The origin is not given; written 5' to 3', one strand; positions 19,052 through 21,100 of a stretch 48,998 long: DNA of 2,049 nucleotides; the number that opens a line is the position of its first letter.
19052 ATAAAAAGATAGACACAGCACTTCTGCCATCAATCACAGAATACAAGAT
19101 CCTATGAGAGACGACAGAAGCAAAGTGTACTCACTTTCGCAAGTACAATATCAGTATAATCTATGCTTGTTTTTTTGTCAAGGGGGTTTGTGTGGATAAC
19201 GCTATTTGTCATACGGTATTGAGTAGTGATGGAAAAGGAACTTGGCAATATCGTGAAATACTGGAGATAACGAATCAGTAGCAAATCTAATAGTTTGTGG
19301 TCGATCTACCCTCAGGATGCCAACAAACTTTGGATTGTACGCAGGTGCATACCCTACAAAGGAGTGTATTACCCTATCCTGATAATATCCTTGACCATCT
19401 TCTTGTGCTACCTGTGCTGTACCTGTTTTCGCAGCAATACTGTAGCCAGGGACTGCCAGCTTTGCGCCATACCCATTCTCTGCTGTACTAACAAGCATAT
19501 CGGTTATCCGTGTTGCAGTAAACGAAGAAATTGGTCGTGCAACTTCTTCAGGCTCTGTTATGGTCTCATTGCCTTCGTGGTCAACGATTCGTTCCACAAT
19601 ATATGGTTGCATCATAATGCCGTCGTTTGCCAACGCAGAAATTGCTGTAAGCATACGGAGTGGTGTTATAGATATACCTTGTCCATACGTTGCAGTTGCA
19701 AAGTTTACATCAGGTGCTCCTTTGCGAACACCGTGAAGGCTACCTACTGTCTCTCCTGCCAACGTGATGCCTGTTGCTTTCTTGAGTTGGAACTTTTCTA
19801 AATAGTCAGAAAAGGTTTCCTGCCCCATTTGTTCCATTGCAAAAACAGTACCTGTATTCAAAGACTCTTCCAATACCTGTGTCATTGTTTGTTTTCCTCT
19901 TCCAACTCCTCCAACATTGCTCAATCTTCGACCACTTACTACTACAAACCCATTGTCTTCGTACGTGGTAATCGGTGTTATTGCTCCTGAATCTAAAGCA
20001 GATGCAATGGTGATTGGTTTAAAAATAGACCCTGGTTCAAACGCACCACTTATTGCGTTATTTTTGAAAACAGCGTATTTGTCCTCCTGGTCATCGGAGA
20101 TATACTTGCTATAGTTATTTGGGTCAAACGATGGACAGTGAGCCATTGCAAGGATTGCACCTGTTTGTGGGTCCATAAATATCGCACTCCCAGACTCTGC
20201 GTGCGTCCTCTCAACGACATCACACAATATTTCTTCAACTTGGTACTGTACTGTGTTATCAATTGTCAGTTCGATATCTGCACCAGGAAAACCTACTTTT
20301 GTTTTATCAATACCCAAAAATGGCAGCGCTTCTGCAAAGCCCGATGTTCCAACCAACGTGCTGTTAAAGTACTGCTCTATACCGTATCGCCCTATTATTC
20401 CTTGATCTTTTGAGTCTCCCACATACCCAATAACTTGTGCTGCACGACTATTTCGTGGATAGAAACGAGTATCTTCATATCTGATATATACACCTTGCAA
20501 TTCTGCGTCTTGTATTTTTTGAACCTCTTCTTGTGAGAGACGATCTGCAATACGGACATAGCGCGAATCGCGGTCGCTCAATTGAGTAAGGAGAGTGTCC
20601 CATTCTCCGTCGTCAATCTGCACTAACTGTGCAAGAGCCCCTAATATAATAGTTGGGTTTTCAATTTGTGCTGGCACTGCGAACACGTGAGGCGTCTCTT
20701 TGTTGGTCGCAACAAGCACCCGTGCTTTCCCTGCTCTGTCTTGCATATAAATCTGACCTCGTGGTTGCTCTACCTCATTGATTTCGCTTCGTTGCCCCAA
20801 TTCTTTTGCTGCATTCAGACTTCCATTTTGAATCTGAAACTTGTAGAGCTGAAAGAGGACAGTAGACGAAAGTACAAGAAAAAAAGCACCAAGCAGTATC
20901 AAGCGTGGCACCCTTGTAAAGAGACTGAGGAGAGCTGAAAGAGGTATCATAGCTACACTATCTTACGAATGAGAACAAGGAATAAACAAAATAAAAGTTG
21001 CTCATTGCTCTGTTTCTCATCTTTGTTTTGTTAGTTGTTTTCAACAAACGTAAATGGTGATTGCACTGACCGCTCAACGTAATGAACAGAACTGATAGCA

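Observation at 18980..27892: Perfect 220-bp inverted repeats bracket 8.47 kb of core division/translation genes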

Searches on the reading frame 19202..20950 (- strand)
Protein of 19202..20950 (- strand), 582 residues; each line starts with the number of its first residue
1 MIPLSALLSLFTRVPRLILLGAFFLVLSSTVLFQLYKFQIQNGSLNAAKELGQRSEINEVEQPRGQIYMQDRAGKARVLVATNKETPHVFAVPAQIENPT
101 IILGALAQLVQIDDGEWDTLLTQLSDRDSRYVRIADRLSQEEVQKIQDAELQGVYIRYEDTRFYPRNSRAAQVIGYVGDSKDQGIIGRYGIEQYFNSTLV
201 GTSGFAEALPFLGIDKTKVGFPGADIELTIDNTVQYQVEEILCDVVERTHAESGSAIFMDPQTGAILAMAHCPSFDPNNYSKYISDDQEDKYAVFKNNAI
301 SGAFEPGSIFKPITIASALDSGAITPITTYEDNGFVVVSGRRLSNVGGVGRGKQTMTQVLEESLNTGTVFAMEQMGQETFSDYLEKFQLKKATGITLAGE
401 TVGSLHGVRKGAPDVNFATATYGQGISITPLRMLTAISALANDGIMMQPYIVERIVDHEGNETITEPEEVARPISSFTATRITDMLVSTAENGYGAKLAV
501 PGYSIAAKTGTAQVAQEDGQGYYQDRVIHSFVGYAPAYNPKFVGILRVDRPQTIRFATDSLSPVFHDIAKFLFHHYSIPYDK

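Call 11: search_protein_families(library=pfam, proteins=[window:19202-20950:-])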
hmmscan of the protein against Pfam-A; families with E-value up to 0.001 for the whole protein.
window:19202-20950:- (582 aa): 2 families
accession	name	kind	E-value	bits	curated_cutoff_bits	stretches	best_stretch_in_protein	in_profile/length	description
PF00905.27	Transpeptidase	-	2.1e-76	257.4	22.1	1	254-569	1-298/299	Penicillin binding protein transpeptidase domain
PF03717.20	PBP_dimer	-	1e-18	68.8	24.4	1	62-206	4-165/180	Penicillin-binding Protein dimerisation domain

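Call 16: find_related_loci(query=window:19202-20950:-, collection=genome_contigs, flank=10000)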
Query window:19202-20950:- (582 aa) in genome_contigs; peptide patterns used: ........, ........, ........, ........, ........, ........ (x = any residue, [..] = any of these).
87 stretches matched a pattern; 46 encode a relative of the query (tblastn E <= 1e-3); 46 distinct loci.
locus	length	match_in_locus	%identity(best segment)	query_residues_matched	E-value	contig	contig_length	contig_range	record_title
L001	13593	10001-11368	38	131-578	1e-95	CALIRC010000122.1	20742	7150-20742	MAG: Candidatus Pacebacteria bacterium isolate R4_Bin_METABAT__73_1 genome assembly, contig: c_000005455024, whole genom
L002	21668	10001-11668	35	16-581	7e-93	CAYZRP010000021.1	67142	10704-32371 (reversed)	MAG TPA_asm: uncultured Anaerolineales bacterium isolate SRP298887_co1_48 genome assembly, contig: NODE_208_length_67142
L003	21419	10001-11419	37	112-579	5e-84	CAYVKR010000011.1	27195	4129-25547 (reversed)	MAG TPA_asm: uncultured Anaerolineales bacterium isolate binchicken_co17_395 genome assembly, contig: NODE_4728_length_2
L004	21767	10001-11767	33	11-581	9e-81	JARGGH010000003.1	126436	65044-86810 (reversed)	MAG: Anaerolineales bacterium isolate C14-27 NODE_3_length_126436_cov_18.005730, whole genome shotgun sequence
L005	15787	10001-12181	31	22-582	2e-74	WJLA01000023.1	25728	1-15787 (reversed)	MAG: Candidatus Peregrinibacteria bacterium isolate Bin_155 k141_1043381, whole genome shotgun sequence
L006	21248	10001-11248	35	162-582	1e-71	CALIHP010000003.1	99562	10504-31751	MAG TPA_asm: uncultured Anaerolineaceae bacterium isolate ERR589373_bin.79_CONCOCT_v1.1_MAG genome assembly, contig: ERZ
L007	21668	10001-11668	34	16-581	1e-92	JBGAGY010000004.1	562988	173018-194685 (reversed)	MAG: Anaerolineales bacterium isolate MAG_MBR_H125.91 MBRH125-91_opera_contig_87, whole genome shotgun sequence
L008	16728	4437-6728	33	9-582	2e-75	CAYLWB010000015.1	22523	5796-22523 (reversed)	MAG TPA_asm: uncultured Candidatus Peribacteria bacterium isolate SRP300315_co1_78 genome assembly, contig: NODE_1135_le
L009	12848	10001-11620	31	28-572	2e-64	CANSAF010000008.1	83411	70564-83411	MAG TPA_asm: uncultured Sporosarcina sp. isolate SRR15633978_bin.9_metawrap_v1.3_MAG genome assembly, contig: NODE.97_le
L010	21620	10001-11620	32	16-564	3e-62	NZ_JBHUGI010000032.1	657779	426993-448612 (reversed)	Sporosarcina siberiensis strain CGMCC 1.12516 velvet_auto_105_33, whole genome shotgun sequence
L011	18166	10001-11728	30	17-582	2e-61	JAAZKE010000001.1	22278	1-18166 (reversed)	MAG: Chloroflexota bacterium isolate AS22ysBPME_200 648_AS22, whole genome shotgun sequence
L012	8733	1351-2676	32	146-570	4e-55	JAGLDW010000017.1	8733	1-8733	MAG: Lentisphaeria bacterium isolate SW_4_46 ROV167.bin.46.fa_17, whole genome shotgun sequence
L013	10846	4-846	39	303-579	2e-51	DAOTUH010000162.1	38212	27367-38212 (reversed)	MAG TPA_asm: Anaerolineae bacterium isolate F17_49 k129_3526952, whole genome shotgun sequence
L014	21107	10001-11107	30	157-541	7e-42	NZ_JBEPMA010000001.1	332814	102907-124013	Peptoniphilus olsenii strain DSM 21460 Ga0480188_01, whole genome shotgun sequence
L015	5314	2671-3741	32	172-541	2e-39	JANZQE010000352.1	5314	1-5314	MAG: Clostridium sp. isolate KFIS21 k141_412229, whole genome shotgun sequence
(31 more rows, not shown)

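Call 17: find_encoding_contigs(protein=window:19202-20950:-, flank=10000, max_places=10)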
Protein window:19202-20950:- (582 aa): 2 contigs read that carry it; 2 places shown.
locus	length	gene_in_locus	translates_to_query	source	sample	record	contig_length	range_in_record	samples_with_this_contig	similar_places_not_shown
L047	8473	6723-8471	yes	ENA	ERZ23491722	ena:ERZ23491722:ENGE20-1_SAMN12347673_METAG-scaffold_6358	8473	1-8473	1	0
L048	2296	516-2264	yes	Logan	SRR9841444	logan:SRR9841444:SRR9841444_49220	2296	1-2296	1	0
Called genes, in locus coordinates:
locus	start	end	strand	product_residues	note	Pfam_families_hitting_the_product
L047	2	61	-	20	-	?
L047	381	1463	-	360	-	PF00551:Formyl_trans_N, PF02911:Formyl_trans_C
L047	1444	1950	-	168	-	PF01327:Pep_deformylase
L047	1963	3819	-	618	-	PF17764:PriA_3primeBD, PF18074:PriA_C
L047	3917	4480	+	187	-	-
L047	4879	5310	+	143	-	PF02381:MraZ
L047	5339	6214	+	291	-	PF01189:Methyltr_RsmB-F (weak), PF01795:Methyltransf_5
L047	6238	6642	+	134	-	-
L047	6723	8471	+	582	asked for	PF03717:PBP_dimer, PF00905:Transpeptidase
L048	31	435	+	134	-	-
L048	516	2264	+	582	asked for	PF03717:PBP_dimer, PF00905:Transpeptidase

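Call 28: find_related_loci(query=window:19202-20950:-, collection=metagenome_contigs, flank=10000)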
Query window:19202-20950:- (582 aa) in metagenome_contigs; peptide patterns used: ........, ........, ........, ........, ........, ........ (x = any residue, [..] = any of these).
132 stretches matched a pattern; 28 encode a relative of the query (tblastn E <= 1e-3); 28 distinct loci.
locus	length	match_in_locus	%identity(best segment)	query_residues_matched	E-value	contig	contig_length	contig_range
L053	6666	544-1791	35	162-582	3e-72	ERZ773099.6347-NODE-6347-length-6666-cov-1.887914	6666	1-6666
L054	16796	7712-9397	30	3-582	3e-62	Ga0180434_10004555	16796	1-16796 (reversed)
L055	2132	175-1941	28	4-578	6e-48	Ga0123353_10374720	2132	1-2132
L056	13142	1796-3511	27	23-578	1e-45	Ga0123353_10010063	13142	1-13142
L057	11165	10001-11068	31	171-540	9e-37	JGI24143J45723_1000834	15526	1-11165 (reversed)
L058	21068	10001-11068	31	171-540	9e-37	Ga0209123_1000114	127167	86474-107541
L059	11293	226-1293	30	171-541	6e-36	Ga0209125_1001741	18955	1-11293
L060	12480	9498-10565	31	171-540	2e-34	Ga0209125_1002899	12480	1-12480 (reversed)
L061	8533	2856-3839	33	190-513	9e-35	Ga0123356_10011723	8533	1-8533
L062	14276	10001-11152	29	126-541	6e-34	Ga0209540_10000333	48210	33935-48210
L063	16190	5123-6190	29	171-541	7e-31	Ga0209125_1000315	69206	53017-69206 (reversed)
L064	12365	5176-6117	30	223-542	5e-29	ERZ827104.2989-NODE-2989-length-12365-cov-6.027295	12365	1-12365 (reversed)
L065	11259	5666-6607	30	223-542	6e-29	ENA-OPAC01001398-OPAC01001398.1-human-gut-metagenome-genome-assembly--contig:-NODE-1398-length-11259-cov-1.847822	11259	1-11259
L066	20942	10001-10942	30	223-542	2e-28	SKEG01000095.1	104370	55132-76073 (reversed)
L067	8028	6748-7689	30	223-542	2e-28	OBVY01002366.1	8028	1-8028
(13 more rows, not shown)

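Call 29: find_homologous_proteins(query=window:19202-20950:-, max_evalue=1e-30)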
Query window:19202-20950:- (582 aa): 1627 proteins with E <= 1e-30 among 8000 candidates; the best 120 are listed.
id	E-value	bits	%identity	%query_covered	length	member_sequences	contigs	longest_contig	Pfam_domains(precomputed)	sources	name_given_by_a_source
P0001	1.5e-266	904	100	70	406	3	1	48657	PF00905.28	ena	-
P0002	5.2e-197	674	54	100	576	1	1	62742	PF03717.21,PF00905.28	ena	-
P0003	1.8e-176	607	51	100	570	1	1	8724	PF03717.21,PF00905.28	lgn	-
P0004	8.7e-176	604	52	94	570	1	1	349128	PF03717.21,PF00905.28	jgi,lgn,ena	-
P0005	1.6e-175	603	52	97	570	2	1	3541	PF03717.21,PF00905.28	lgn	-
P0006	1.1e-172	594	51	97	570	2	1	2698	PF03717.21,PF00905.28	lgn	-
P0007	5.6e-172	592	50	96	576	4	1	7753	PF03717.21,PF00905.28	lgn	-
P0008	6.4e-167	575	48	95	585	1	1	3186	PF03717.21,PF00905.28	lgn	-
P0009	3.9e-166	572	51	95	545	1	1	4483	PF03717.21,PF00905.28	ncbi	ncbi:MAG: penicillin-binding protein 2, partial [Candidatus Spechtbacterales bacterium]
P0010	1.7e-158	547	48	94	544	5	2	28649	PF03717.21,PF00905.28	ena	-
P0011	2.0e-157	544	44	97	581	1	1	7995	PF03717.21,PF00905.28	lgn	-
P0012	7.5e-156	539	45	97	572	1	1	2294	PF03717.21,PF00905.28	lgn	-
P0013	4.8e-155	536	46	96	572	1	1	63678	PF03717.21,PF00905.28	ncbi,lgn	ncbi:MAG: penicillin-binding protein 2 [Candidatus Spechtbacterales bacterium]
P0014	3.1e-152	527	46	99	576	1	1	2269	PF03717.21,PF00905.28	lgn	-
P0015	2.3e-151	524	45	97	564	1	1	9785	PF03717.21,PF00905.28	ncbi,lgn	-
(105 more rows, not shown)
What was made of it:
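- Tried and rejected: The large protein database (call 29) was needed to reach relatives at 52-54% identity and the sister strain.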

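Call 30: find_encoding_contigs(protein=P0001, flank=10000, max_places=10)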
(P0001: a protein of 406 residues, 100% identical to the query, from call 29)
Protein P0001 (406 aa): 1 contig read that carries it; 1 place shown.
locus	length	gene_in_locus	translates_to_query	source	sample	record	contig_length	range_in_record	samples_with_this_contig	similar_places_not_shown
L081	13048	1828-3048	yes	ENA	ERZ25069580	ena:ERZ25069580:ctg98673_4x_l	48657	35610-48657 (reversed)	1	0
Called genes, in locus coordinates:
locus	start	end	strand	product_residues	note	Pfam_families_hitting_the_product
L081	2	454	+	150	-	?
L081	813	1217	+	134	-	-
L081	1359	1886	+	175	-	PF03717:PBP_dimer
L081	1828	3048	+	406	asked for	PF00905:Transpeptidase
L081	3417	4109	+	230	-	PF12705:PDDEXK_1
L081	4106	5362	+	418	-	PF02403:Seryl_tRNA_N, PF00587:tRNA-synt_2b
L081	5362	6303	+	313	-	-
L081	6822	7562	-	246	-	-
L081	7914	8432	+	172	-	PF00719:Pyrophosphatase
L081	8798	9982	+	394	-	PF05496:RuvB_N, PF01078:Mg_chelatase (faint), PF20720:nSTAND3 (weak), PF00004:AAA, PF07728:AAA_5 (faint), PF13173:AAA_14 (faint), PF16193:AAA_assoc_2, PF12002:MgsA_C, +1 more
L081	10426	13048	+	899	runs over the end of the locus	PF00690:Cation_ATPase_N, PF00122:E1-E2_ATPase, PF00702:Hydrolase, PF13246:Cation_ATPase, PF08282:Hydrolase_3 (faint), PF00689:Cation_ATPase_C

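Call 31: find_encoding_contigs(protein=P0002, flank=10000, max_places=5)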
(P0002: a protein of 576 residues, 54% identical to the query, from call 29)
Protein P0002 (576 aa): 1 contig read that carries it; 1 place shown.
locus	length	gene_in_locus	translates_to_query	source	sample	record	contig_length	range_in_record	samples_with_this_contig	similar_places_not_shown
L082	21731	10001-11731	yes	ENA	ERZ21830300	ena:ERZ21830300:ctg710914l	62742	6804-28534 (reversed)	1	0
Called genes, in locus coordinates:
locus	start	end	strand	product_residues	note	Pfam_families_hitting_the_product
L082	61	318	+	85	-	PF00076:RRM_1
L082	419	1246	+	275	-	PF13462:Thioredoxin_4, PF01323:DSBA, PF13098:Thioredoxin_2 (faint)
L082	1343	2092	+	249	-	PF01255:Prenyltransf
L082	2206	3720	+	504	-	PF00772:DnaB, PF13481:AAA_25, PF03796:DnaB_C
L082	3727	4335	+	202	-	PF21176:RecR_HhH, PF01751:Toprim (weak), PF13662:Toprim_4, PF21175:RecR_C (weak)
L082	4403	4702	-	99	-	-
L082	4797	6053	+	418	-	PF01041:DegT_DnrJ_EryC1, PF00266:Aminotran_5 (faint), PF01041:DegT_DnrJ_EryC1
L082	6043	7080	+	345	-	PF02388:FemAB, PF13480:Acetyltransf_6 (weak), PF02388:FemAB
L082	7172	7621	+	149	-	-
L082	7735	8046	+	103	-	-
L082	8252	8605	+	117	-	PF02381:MraZ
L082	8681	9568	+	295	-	PF01135:PCMT (faint), PF01795:Methyltransf_5, PF01189:Methyltr_RsmB-F (weak)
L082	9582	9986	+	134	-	-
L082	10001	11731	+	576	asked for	PF03717:PBP_dimer, PF00905:Transpeptidase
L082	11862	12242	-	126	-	-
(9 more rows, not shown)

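Call 32: find_encoding_contigs(protein=P0004, flank=10000, max_places=5)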
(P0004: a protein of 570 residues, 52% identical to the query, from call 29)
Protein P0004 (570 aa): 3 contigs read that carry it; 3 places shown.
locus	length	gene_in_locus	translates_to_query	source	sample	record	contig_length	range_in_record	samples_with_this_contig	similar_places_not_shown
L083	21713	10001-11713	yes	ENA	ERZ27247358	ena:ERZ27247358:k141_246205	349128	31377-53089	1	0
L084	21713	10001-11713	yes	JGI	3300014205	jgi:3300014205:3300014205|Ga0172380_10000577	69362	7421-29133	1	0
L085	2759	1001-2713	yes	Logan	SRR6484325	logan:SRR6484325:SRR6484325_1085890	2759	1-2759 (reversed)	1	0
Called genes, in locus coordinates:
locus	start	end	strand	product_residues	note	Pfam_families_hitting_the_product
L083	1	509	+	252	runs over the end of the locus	PF00318:Ribosomal_S2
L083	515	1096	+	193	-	PF00889:EF_TS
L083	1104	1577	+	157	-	-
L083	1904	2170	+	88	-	-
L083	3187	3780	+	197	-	PF00156:Pribosyltran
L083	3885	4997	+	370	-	PF02618:YceG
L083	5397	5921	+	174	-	PF00466:Ribosomal_L10, PF27436:RL10_C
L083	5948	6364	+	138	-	PF16320:Ribosomal_L12_N, PF00542:Ribosomal_L12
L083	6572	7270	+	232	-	-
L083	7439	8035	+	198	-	-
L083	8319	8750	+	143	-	PF02381:MraZ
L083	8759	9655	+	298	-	PF01135:PCMT, PF01795:Methyltransf_5, PF01189:Methyltr_RsmB-F (weak)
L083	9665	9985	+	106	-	-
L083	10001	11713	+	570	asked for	PF03717:PBP_dimer, PF00905:Transpeptidase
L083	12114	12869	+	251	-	PF01996:F420_ligase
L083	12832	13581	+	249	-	PF02585:PIG-L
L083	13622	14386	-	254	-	PF00932:LTD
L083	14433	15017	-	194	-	-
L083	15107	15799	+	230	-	PF00702:Hydrolase, PF12710:HAD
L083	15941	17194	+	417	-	PF02403:Seryl_tRNA_N, PF00587:tRNA-synt_2b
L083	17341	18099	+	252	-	-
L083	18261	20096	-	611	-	PF13231:PMT_2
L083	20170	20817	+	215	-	PF04138:GtrA_DPMS_TM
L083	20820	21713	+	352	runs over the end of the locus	PF02646:RmuC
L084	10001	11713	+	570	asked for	PF03717:PBP_dimer, PF00905:Transpeptidase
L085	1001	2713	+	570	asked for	PF03717:PBP_dimer, PF00905:Transpeptidase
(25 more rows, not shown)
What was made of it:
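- serS lies downstream of ftsI in L083, as in the window (call 32). That orientation keeps ftsI on the serS side, the gene order also seen in relative L083 (call 32).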

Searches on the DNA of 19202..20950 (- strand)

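Call 47: search_rna_families(sources=[L082, L083], threshold=gathering)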
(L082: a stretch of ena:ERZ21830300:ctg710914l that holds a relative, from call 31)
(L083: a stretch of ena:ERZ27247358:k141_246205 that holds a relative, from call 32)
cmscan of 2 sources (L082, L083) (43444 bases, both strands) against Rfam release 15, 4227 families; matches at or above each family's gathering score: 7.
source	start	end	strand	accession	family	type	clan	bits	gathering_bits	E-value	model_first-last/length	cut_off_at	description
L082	13617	13690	-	RF00005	tRNA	Gene; tRNA;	CL00001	77.8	29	1.6e-15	1-71/71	no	tRNA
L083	1595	1667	+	RF00005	tRNA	Gene; tRNA;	CL00001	71.7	29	7.3e-14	1-71/71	no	tRNA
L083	2765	2835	+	RF00005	tRNA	Gene; tRNA;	CL00001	67.1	29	1.3e-12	1-71/71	no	tRNA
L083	2360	2433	+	RF00005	tRNA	Gene; tRNA;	CL00001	64.7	29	6.2e-12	1-71/71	no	tRNA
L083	2242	2325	+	RF00005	tRNA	Gene; tRNA;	CL00001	63.1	29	1.7e-11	1-71/71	no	tRNA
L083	11759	11830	+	RF00005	tRNA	Gene; tRNA;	CL00001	61.5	29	4.7e-11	1-71/71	no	tRNA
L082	11742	11815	+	RF00005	tRNA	Gene; tRNA;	CL00001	60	29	1.2e-10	1-71/71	no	tRNA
